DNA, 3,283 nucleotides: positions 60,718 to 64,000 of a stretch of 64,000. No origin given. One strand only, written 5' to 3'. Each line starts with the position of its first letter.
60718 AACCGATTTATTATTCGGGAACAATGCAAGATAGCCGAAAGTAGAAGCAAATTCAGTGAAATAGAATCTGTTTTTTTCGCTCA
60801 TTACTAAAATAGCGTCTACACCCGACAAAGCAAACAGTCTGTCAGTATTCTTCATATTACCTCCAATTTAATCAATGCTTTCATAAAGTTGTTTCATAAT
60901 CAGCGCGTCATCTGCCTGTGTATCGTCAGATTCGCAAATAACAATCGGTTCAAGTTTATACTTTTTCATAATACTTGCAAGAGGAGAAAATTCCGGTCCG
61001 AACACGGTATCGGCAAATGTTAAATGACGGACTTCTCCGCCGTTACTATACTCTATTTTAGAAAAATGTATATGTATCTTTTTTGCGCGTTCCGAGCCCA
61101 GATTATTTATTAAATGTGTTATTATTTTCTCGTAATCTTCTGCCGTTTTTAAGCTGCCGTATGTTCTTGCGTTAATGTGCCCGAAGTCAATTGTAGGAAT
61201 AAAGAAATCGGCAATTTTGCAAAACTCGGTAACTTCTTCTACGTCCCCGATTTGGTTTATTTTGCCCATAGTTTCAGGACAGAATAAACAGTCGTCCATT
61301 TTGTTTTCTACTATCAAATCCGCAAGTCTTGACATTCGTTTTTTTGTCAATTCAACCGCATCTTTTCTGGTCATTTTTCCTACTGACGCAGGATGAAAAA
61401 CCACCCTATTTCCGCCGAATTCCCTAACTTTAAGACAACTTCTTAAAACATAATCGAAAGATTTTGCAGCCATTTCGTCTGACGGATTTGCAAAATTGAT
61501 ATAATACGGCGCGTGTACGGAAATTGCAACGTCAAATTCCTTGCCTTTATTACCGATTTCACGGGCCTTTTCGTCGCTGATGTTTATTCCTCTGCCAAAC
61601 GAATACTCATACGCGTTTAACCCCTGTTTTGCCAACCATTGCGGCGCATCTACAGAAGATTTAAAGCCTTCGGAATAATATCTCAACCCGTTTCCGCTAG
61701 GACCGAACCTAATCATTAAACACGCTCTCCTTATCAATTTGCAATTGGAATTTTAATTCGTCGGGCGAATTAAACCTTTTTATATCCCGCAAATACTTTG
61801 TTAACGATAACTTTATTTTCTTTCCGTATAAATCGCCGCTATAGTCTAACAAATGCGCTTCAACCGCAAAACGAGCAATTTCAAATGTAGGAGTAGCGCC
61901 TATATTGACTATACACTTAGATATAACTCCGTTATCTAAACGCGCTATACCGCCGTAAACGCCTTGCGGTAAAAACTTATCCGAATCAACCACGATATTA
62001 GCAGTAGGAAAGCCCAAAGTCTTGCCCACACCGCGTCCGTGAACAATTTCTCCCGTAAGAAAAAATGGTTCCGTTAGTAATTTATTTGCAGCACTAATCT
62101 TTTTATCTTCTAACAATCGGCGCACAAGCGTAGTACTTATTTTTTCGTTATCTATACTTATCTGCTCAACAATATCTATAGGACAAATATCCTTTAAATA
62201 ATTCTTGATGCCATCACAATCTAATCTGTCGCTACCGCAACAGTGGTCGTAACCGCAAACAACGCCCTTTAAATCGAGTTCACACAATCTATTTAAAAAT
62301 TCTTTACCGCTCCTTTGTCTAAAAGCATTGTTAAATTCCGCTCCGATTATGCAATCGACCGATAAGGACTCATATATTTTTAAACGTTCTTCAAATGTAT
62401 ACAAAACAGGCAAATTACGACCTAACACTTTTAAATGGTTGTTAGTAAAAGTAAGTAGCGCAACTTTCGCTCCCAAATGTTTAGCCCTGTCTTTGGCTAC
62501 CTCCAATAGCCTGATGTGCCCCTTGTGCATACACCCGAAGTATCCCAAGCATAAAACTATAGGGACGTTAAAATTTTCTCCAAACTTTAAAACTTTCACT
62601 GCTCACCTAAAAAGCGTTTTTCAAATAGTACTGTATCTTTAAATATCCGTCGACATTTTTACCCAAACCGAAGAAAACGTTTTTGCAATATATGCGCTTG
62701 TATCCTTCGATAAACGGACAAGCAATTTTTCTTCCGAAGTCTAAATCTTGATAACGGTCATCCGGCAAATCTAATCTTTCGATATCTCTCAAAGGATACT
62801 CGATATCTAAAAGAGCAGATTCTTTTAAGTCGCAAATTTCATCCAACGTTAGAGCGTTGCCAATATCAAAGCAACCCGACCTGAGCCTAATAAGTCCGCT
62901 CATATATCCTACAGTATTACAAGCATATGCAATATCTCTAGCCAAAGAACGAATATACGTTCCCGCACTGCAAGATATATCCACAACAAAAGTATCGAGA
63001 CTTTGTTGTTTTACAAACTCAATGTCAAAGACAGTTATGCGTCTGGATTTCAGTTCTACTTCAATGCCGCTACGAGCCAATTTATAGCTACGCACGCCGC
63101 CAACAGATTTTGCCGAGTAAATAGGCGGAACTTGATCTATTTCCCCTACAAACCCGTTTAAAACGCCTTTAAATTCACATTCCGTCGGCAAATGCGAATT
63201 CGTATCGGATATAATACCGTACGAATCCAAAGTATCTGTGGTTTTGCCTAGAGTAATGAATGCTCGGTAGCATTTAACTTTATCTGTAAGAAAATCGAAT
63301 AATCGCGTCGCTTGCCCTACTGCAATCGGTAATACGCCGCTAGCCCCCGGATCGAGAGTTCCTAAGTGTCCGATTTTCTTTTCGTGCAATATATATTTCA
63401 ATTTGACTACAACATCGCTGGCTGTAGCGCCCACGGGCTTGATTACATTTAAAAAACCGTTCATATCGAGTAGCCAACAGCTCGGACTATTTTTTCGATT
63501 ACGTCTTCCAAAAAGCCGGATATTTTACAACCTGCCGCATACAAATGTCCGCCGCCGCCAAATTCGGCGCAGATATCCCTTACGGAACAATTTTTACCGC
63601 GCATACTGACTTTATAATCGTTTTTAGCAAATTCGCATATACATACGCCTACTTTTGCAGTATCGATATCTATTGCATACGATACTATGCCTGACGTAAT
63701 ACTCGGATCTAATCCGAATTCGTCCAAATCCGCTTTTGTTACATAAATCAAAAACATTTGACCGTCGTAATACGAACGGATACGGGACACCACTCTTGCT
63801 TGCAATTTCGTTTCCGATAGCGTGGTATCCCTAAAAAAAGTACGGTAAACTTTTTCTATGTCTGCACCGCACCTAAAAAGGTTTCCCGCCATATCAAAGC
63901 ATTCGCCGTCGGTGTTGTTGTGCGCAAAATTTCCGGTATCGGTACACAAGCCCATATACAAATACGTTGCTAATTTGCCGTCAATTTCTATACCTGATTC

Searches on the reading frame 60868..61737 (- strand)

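Call 38: search_protein_families(library=pfam, proteins=[window:60868-61737:-], max_evalue=0.00001)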
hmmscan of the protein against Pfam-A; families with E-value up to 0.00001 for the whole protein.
window:60868-61737:- (289 aa): 1 family
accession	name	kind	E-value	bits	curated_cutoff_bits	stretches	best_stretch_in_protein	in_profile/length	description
PF01261.30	AP_endonuc_2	-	7e-23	82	31.1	1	33-274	2-233/249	Xylose isomerase-like TIM barrel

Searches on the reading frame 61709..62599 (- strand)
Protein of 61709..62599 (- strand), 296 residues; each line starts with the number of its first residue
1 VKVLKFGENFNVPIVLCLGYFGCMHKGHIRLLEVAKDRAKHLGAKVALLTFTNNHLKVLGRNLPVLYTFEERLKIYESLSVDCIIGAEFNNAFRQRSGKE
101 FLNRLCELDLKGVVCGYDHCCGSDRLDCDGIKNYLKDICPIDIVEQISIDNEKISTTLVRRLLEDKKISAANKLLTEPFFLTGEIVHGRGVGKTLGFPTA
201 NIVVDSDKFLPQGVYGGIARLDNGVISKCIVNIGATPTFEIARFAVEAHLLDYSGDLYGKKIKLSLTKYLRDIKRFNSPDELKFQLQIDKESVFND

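Call 38: search_protein_families(library=pfam, proteins=[window:61709-62599:-], max_evalue=0.00001)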
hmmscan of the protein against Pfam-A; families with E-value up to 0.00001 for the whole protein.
window:61709-62599:- (296 aa): 2 families
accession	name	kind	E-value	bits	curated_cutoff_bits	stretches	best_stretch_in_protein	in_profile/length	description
PF01687.23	Flavokinase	-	8.8e-35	120.1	19.6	1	175-292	1-119/124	Riboflavin kinase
PF06574.18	FAD_syn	-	4.8e-23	82.2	27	1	13-157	7-157/158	FAD synthetase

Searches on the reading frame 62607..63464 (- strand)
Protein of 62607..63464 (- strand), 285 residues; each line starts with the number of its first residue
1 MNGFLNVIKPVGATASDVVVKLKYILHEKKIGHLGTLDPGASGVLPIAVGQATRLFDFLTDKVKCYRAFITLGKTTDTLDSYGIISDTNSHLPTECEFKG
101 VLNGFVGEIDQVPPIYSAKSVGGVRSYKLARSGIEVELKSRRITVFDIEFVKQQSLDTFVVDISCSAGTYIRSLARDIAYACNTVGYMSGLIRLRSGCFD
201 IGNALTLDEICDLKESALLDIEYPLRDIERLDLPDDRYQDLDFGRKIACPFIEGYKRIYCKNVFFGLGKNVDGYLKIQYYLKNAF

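Call 38: search_protein_families(library=pfam, proteins=[window:62607-63464:-], max_evalue=0.00001)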
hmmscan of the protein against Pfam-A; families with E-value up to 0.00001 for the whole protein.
window:62607-63464:- (285 aa): 2 families
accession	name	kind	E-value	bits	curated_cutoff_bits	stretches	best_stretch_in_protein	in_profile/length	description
PF01509.24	TruB_N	-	5.8e-48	163.5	27.3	1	23-171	1-149/149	TruB family pseudouridylate synthase (N terminal domain)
PF16198.10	TruB_C_2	-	5.7e-06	26.8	29.3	1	172-214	1-43/66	tRNA pseudouridylate synthase B C-terminal domain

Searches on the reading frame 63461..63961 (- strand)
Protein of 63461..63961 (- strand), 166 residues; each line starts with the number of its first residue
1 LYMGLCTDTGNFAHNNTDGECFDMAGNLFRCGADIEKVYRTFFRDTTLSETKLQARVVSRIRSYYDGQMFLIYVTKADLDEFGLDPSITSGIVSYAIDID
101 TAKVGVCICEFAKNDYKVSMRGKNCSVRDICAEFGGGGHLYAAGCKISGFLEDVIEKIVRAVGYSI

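Call 38: search_protein_families(library=pfam, proteins=[window:63461-63961:-], max_evalue=0.00001)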
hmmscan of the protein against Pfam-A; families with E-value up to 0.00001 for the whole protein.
window:63461-63961:- (166 aa): 1 family
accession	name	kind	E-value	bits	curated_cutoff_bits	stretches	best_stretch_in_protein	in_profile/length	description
PF02272.25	DHHA1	-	1.2e-08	35.8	25.9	1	74-162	9-96/102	DHHA1 domain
